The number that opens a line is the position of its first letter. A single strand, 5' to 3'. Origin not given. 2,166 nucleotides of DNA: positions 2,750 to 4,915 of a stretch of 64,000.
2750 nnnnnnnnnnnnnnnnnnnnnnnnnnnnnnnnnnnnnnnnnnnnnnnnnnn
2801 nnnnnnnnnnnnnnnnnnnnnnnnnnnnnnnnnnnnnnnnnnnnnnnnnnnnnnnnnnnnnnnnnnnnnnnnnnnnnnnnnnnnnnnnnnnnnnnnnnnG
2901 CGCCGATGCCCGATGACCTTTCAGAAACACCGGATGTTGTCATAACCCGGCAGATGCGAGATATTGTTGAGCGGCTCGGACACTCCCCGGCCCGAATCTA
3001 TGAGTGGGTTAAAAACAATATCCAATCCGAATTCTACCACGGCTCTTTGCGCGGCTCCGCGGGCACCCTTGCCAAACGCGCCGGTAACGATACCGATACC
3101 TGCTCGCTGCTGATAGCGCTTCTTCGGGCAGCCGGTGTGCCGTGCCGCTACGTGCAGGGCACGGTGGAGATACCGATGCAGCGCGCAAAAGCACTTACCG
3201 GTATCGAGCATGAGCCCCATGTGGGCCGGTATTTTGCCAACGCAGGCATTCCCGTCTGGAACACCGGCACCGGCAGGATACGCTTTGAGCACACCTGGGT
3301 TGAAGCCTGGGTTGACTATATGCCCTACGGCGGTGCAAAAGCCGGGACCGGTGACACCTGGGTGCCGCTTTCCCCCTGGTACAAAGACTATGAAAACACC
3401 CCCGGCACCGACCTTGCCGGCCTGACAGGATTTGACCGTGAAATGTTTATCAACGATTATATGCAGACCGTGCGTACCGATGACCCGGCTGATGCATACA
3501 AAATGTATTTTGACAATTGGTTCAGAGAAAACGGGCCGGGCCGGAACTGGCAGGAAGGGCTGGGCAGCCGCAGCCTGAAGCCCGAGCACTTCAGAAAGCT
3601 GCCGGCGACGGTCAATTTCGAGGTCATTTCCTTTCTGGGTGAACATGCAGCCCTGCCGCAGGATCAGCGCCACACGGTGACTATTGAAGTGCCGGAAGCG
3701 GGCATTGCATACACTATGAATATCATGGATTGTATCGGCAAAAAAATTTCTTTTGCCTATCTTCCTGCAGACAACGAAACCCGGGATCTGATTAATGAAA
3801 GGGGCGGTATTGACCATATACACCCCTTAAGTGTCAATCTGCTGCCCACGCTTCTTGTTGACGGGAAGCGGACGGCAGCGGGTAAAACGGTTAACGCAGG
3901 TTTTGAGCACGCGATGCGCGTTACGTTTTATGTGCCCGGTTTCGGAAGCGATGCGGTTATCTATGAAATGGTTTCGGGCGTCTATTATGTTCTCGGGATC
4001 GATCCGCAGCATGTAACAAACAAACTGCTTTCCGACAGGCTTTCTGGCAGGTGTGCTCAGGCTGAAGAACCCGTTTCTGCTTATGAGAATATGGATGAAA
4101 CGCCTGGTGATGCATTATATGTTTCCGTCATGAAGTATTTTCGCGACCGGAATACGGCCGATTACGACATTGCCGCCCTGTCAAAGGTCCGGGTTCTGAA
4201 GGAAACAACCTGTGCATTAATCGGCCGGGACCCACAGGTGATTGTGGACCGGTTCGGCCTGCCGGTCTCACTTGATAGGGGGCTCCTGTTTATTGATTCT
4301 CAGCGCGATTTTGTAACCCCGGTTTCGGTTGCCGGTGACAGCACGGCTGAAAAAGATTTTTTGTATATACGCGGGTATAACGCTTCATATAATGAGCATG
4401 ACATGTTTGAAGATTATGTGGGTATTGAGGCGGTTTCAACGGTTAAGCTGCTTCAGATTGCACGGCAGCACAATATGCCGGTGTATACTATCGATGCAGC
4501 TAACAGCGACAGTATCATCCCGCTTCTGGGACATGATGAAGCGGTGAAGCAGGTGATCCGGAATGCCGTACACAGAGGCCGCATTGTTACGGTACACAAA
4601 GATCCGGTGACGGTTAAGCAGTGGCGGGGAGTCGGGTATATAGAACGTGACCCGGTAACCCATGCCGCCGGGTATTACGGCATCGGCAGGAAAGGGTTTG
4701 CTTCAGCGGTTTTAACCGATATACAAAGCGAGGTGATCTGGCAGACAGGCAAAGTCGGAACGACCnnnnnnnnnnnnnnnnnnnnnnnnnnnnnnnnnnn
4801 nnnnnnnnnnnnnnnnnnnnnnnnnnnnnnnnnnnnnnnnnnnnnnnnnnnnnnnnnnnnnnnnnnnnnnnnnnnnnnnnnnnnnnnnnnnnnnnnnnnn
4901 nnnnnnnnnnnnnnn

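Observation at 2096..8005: Rhs/YD-repeat toxin carrying an N-terminal transglutaminase-like Cys-His domain and a Sec-type signal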

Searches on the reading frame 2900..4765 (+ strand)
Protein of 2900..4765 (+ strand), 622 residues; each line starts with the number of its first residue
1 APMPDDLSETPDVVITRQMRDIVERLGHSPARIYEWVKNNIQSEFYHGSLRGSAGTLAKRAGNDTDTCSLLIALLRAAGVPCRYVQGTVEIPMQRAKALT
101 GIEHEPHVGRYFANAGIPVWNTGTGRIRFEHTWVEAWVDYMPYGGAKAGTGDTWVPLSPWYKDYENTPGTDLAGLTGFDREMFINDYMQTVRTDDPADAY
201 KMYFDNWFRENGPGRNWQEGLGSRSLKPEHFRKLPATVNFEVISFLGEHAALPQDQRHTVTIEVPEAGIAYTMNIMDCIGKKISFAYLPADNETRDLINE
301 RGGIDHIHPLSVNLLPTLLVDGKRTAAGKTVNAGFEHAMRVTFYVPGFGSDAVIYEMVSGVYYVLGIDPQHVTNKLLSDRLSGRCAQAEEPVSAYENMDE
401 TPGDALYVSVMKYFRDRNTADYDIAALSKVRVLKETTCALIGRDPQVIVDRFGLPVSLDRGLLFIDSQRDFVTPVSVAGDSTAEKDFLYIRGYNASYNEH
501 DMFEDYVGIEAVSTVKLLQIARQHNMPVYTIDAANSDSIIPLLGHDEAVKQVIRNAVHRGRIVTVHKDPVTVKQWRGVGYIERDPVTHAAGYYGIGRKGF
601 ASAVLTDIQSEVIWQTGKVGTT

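Call 27: predict_structure(alignment_id=A2)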
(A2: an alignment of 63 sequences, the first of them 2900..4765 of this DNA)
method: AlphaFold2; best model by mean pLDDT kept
length: 622 residues; sequences in the alignment: 63
mean_pLDDT: 89.6   pTM: 0.88
mean pLDDT of the five models: 89.6, 89.6, 88.6, 87.9, 87.9
residues with pLDDT >= 90: 439; 70-90: 139; 50-70: 28; < 50: 16
segments of 3 or more residues with pLDDT < 50: 598-610
pLDDT, mean of each block of 10 residues (from residue 1): 94 97 97 97 96 95 98 97 97 94 94 96 93 94 76 91 89 86 77 78 90 88 91 86 96 97 97 94 96 94 91 97 96 96 96 95 94 88 62 67 89 94 92 95 89 88 90 94 92 92 85 92 94 98 96 97 96 90 93 67 38 58 49
secondary structure, 60 per line:
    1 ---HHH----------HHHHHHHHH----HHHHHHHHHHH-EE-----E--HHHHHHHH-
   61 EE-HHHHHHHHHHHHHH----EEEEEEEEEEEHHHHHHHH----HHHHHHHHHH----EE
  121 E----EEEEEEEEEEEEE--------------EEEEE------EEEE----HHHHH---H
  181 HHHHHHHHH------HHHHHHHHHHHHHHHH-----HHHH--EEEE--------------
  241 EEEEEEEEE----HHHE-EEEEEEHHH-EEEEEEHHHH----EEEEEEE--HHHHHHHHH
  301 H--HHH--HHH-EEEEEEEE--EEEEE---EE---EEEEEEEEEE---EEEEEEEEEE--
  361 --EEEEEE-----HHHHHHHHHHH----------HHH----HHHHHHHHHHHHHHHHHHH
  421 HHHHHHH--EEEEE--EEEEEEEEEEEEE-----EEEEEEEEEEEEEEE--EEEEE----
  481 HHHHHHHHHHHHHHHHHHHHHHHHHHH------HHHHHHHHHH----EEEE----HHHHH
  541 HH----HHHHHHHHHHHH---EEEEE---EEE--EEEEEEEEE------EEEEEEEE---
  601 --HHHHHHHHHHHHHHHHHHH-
elements in order: H17-25 H30-40 H52-59 H64-77 E82-92 H93-100 H105-114 E119-121 E126-138 E153-157 E164-167 H172-176 H180-189 H196-211 H217-220 E223-226 E241-249 E259-264 E269-274 H275-278 E283-289 H292-301 E313-320 E323-327 E336-345 E349-358 E363-368 H374-384 H402-427 E430-434 E437-449 E455-469 E472-476 H481-507 H514-523 E528-531 H536-542 H547-558 E562-566 E570-572 E575-583 E590-597 H603-621

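Call 34: find_related_loci(query=A2, collection=genome_contigs, flank=8000)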
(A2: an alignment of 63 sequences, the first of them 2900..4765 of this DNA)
Query A2 (622 aa) in genome_contigs; peptide patterns used: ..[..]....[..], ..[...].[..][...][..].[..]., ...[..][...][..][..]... (x = any residue, [..] = any of these).
600 stretches matched a pattern (row limit reached: there are more); 257 encode a relative of the query (tblastn E <= 1e-3); the best 80 are kept; 79 distinct loci.
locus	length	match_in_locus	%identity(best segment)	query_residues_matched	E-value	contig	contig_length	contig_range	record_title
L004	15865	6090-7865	33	4-592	2e-97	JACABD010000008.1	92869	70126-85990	MAG: Geobacteraceae bacterium isolate Cfx3-08 MAG08_8, whole genome shotgun sequence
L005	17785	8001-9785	32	2-592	6e-93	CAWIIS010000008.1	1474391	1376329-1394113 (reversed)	MAG: Nitrospirota bacterium isolate MFD03899.bin.2.142 genome assembly, contig: contig_4363, whole genome shotgun sequen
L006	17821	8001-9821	31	2-606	5e-91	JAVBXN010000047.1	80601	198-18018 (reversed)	MAG: Pelobacter sp. isolate GS8 260, whole genome shotgun sequence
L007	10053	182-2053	30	1-622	4e-89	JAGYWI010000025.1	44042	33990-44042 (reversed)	MAG: Candidatus Magnetomicrobium cryptolimnococcus isolate XYC XYC_MTB_NODE_25_length_44042_cov_71.2869, whole genome sh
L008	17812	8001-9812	32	2-592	5e-88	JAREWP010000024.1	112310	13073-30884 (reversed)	MAG: Candidatus Magnetocorallium paracelense isolate XS-1 k255_24565, whole genome shotgun sequence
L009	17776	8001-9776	32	2-592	3e-98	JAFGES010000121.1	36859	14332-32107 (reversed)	MAG: Desulfobacterales bacterium isolate Zod_Metabat.1250 k87_13024759, whole genome shotgun sequence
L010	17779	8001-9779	32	2-592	5e-87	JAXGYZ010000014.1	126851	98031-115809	MAG: Anaerolineae bacterium isolate AnMBR.bin525 bin525_14, whole genome shotgun sequence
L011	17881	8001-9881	30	2-592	9e-87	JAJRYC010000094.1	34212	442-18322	MAG: Nitrospirae bacterium isolate Dive96_bin3.242 k141_3464160, whole genome shotgun sequence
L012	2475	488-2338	30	2-592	5e-90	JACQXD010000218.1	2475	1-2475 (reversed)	MAG: Nitrospirae bacterium isolate NC_groundwater_1506_Pr4_B-0.1um_42_4 SR1-18-B1_scaffold_466096, whole genome shotgun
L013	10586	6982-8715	30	2-592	1e-86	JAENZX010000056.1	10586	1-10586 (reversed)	MAG: Thermincola ferriacetica isolate BM5_bin.18 BM5_bin18_NODE_1153_length_10586_cov_7.007407, whole genome shotgun seq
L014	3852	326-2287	30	2-608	4e-86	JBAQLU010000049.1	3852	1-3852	MAG: Thermodesulfovibrionales bacterium isolate MFD12052_ilm_asm_bin4 k127_43783, whole genome shotgun sequence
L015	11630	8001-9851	30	2-592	2e-84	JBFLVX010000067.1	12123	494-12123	MAG: Nitrospirota bacterium isolate MAG017 MAG017_67, whole genome shotgun sequence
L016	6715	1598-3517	30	2-592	5e-84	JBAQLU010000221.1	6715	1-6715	MAG: Thermodesulfovibrionales bacterium isolate MFD12052_ilm_asm_bin4 k127_5929, whole genome shotgun sequence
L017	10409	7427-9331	30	2-592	9e-84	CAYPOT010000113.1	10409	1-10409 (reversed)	MAG TPA_asm: uncultured Nitrospiraceae bacterium isolate ERP113451_co1_289 genome assembly, contig: NODE_7886_length_104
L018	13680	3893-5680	29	1-592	2e-82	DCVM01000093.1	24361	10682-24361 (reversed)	MAG TPA_asm: Syntrophaceae bacterium UBA2188 UBA2188_contig_16288, whole genome shotgun sequence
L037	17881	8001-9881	28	1-599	2e-68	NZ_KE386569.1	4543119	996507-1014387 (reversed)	Methylobacter luteus IMV-B-3098 MetluDRAFT_scaffold1.1, whole genome shotgun sequence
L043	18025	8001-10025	29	4-592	8e-66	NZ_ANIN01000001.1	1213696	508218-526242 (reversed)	Moraxella macacae 0408225 strain 408225 chrom_contig1, whole genome shotgun sequence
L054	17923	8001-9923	29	6-592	9e-60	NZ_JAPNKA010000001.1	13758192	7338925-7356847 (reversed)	Archangium lansingense strain MIWBW ctg.000000F, whole genome shotgun sequence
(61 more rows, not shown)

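Call 60: search_protein_families(library=pfam, proteins=[L037:15-7079:+, L054:16-7152:+, L043:1011-6995:+, L011:11705-16765:+], max_evalue=0.00001)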
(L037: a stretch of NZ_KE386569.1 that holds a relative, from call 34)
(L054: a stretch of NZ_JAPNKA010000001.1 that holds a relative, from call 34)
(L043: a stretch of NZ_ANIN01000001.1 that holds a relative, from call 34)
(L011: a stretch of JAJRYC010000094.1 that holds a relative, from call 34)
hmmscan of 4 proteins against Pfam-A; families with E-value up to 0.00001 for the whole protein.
L037:15-7079:+ (2354 aa): 7 families
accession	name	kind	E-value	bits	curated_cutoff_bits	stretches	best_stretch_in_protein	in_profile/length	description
PF24684.1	Vgb_lyase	-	1.1e-43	149.6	50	3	101-297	61-258/290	Virginiamycin B lyase family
PF01436.27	NHL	-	5.6e-28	96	20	0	261-286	1-26/28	NHL repeat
PF08450.18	SGL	-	1.4e-23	84.2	26.3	1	186-318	93-243/246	SMP-30/Gluconolactonase/LRE-like region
PF22701.2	Mala_s_1-like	-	9.7e-13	48.8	27.5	0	559-682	69-192/195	Mal s 1 allergenic protein-like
PF25021.1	TEN_NHL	-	3.5e-12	46.4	27.1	0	395-533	43-172/357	Teneurin NHL domain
PF06739.17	SBBP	-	3.1e-09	37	20.5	0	182-197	16-31/38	Beta-propeller repeat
PF06977.17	SdiA-regulated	-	5.2e-07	29.5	21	0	414-438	215-239/249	SdiA-regulated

L054:16-7152:+ (2378 aa): 9 families
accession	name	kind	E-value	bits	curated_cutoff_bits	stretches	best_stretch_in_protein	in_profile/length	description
PF13620.12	CarboxypepD_reg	-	3e-61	204.2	32.3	5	596-669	1-78/82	Carboxypeptidase regulatory-like domain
PF13715.12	CarbopepD_reg_2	-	4.2e-53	177.8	32.2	5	598-664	2-68/88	CarboxypepD_reg-like domain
PF17802.7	SpaA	-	4.1e-12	46.5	23.1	0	245-295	8-65/91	Prealbumin-like fold domain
PF09430.16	EMC7_beta-sandw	-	3.5e-11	43.8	26.6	0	253-305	7-60/122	ER membrane protein complex subunit 7, beta-sandwich domain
PF01835.25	MG2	-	1.5e-08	35.3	32.8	0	1740-1841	3-95/96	MG2 domain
PF17210.9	SdrD_B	-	9.5e-08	32.7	29.7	0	250-306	21-81/112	SdrD B-like domain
PF13243.12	SQHop_cyclase_C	-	3.6e-07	29.9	26.1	0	79-170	142-232/319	Squalene-hopene cyclase C-terminal domain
PF08308.17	PEGA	-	2.7e-06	27.6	20.8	0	369-398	34-63/71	PEGA domain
PF00432.27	Prenyltrans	-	4.9e-06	26.6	26.5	0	51-139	54-147/304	Prenyltransferase alpha-alpha toroid domain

L043:1011-6995:+ (1994 aa): 6 families
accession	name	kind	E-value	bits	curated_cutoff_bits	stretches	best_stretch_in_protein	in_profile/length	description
PF13517.12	FG-GAP_3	-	3.3e-22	79.3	26.9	1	712-772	1-60/61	FG-GAP-like repeat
PF13620.12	CarboxypepD_reg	-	1.3e-17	64.4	32.3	0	123-199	5-81/82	Carboxypeptidase regulatory-like domain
PF01839.29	FG-GAP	-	4.2e-10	39.7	22.1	0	976-993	7-24/37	FG-GAP repeat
PF11974.14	bMG3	-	4.1e-07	30.3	34.9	0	419-478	17-75/103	Bacterial alpha-2-macroglobulin MG3 domain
PF01835.25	MG2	-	8e-07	29.8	32.8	0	1319-1400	4-80/96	MG2 domain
PF07705.17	CARDB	-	2.8e-06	27.9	22.7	0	509-624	2-99/101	CARDB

L011:11705-16765:+ (1686 aa): 7 families
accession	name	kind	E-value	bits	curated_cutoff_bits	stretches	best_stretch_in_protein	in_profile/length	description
PF07705.17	CARDB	-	3e-102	336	22.7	8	644-750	2-98/101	CARDB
PF13517.12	FG-GAP_3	-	4.8e-27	94.8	26.9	3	979-1037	1-61/61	FG-GAP-like repeat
PF13243.12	SQHop_cyclase_C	-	1.1e-15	58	26.1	1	159-283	156-291/319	Squalene-hopene cyclase C-terminal domain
PF01839.29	FG-GAP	-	1.4e-12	47.6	22.1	0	917-938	5-26/37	FG-GAP repeat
PF00432.27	Prenyltrans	-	1.6e-11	44.7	26.5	1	120-270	56-209/304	Prenyltransferase alpha-alpha toroid domain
PF07678.20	TED_complement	-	8.4e-11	41.9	22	1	161-236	62-138/312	A-macroglobulin TED domain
PF13249.12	SQHop_cyclase_N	-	1.2e-06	28.4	26.2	0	123-194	8-77/291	Squalene-hopene cyclase N-terminal domain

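Call 84: fold_search(model_id=the predicted structure, library=pdb)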
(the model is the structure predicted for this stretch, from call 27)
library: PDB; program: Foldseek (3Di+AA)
matches with E <= 10: 306; with E <= 0.001: 0
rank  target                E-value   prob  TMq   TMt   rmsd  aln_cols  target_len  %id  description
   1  3isr_A                2.7e-03  1.00  0.15  0.31   7.0       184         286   17  The Crystal Structure of a Putative Cysteine Protease from Cytophaga hutchinsonii to 1.9A (released 2009-09-08)
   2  3s3j_A                3.4e-03  0.35  0.13  0.13  26.5       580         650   10  Transglutaminase 2 in complex with a novel inhibitor (released 2012-06-06)
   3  9bc2_A                3.4e-03  0.30  0.14  0.13  26.4       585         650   10  Transglutaminase 2 - Open State (released 2024-07-03)
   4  3isr_C                3.7e-03  1.00  0.14  0.28   9.0       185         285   17  The Crystal Structure of a Putative Cysteine Protease from Cytophaga hutchinsonii to 1.9A (released 2009-09-08)
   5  3isr_B                5.9e-03  1.00  0.15  0.32   4.2       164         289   16  The Crystal Structure of a Putative Cysteine Protease from Cytophaga hutchinsonii to 1.9A (released 2009-09-08)
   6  1l9n_A                8.9e-03  0.44  0.14  0.13  23.2       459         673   11  Three-dimensional structure of the human transglutaminase 3 enzyme: binding of calcium ions change structure for activ (released 2002-05-29)
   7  3s3p_A                1.6e-02  0.25  0.12  0.12  22.1       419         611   11  Transglutaminase 2 in complex with a novel inhibitor (released 2012-06-06)
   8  5mhl_A                1.7e-02  0.21  0.14  0.13  26.6       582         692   11  FXIIIa in complex with the inhibitor Mi0621 (released 2017-12-20)
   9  5mho_B                1.7e-02  0.38  0.14  0.13  24.2       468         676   10  FXIIIa in complex with the inhibitor ZED2369 (released 2017-12-20)
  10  1evu_A                1.9e-02  0.15  0.13  0.12  26.2       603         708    9  HUMAN FACTOR XIII WITH CALCIUM BOUND IN THE ION SITE (released 2000-05-10)
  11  1ggy_B                2.1e-02  0.25  0.14  0.12  24.4       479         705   11  HUMAN FACTOR XIII WITH YTTERBIUM BOUND IN THE ION SITE (released 1999-02-16)
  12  8oxv_A                2.2e-02  0.20  0.14  0.13  26.2       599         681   10  Transglutaminase 3 zymogen in complex with DH patient-derived Fab DH63-B02 (released 2023-10-18)
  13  8glv_Eb               2.2e-02  0.18  0.16  0.08  35.6       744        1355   10  96-nm repeat unit of doublet microtubules from Chlamydomonas reinhardtii flagella (released 2023-05-31)
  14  1g0d                  2.8e-02  0.28  0.14  0.14  22.3       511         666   10  CRYSTAL STRUCTURE OF RED SEA BREAM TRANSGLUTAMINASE (released 2001-05-23)
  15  9a3v_A                2.9e-02  0.23  0.13  0.12  24.2       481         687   10  Predicted model of tissue transglutaminase 2 (TG2) in complex with plasma fibronectin type III modules 14 and 15 (FNII (released 2024-02-02)
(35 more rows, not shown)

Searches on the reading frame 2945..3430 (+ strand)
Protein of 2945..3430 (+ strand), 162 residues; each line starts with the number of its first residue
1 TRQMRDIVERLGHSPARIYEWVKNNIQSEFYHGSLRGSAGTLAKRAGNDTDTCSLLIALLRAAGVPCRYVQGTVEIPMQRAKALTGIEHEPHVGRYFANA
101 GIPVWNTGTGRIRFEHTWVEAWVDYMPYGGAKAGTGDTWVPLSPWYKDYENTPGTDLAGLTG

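Call 42: search_solved_structures(query=A3, max_evalue=1, show_alignments=5)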
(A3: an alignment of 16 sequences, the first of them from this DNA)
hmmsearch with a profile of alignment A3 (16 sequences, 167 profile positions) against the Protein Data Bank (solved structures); distinct sequences matched with E-value up to 1: 5.
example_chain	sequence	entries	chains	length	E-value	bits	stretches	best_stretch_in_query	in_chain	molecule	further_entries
3isr_A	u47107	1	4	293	4.5e-07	32.8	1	15-73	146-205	Transglutaminase-like enzymes, putative cysteine protease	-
3vcy_A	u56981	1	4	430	0.054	16.2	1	71-153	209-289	UDP-N-acetylglucosamine 1-carboxyvinyltransferase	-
5u4h_A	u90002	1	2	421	0.098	15.4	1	98-152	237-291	UDP-N-acetylglucosamine 1-carboxyvinyltransferase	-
4qo5_A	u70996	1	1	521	0.33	13.7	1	100-149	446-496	Hypothetical multiheme protein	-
7jjn_A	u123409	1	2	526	0.5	13.1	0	10-49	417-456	Glycosidases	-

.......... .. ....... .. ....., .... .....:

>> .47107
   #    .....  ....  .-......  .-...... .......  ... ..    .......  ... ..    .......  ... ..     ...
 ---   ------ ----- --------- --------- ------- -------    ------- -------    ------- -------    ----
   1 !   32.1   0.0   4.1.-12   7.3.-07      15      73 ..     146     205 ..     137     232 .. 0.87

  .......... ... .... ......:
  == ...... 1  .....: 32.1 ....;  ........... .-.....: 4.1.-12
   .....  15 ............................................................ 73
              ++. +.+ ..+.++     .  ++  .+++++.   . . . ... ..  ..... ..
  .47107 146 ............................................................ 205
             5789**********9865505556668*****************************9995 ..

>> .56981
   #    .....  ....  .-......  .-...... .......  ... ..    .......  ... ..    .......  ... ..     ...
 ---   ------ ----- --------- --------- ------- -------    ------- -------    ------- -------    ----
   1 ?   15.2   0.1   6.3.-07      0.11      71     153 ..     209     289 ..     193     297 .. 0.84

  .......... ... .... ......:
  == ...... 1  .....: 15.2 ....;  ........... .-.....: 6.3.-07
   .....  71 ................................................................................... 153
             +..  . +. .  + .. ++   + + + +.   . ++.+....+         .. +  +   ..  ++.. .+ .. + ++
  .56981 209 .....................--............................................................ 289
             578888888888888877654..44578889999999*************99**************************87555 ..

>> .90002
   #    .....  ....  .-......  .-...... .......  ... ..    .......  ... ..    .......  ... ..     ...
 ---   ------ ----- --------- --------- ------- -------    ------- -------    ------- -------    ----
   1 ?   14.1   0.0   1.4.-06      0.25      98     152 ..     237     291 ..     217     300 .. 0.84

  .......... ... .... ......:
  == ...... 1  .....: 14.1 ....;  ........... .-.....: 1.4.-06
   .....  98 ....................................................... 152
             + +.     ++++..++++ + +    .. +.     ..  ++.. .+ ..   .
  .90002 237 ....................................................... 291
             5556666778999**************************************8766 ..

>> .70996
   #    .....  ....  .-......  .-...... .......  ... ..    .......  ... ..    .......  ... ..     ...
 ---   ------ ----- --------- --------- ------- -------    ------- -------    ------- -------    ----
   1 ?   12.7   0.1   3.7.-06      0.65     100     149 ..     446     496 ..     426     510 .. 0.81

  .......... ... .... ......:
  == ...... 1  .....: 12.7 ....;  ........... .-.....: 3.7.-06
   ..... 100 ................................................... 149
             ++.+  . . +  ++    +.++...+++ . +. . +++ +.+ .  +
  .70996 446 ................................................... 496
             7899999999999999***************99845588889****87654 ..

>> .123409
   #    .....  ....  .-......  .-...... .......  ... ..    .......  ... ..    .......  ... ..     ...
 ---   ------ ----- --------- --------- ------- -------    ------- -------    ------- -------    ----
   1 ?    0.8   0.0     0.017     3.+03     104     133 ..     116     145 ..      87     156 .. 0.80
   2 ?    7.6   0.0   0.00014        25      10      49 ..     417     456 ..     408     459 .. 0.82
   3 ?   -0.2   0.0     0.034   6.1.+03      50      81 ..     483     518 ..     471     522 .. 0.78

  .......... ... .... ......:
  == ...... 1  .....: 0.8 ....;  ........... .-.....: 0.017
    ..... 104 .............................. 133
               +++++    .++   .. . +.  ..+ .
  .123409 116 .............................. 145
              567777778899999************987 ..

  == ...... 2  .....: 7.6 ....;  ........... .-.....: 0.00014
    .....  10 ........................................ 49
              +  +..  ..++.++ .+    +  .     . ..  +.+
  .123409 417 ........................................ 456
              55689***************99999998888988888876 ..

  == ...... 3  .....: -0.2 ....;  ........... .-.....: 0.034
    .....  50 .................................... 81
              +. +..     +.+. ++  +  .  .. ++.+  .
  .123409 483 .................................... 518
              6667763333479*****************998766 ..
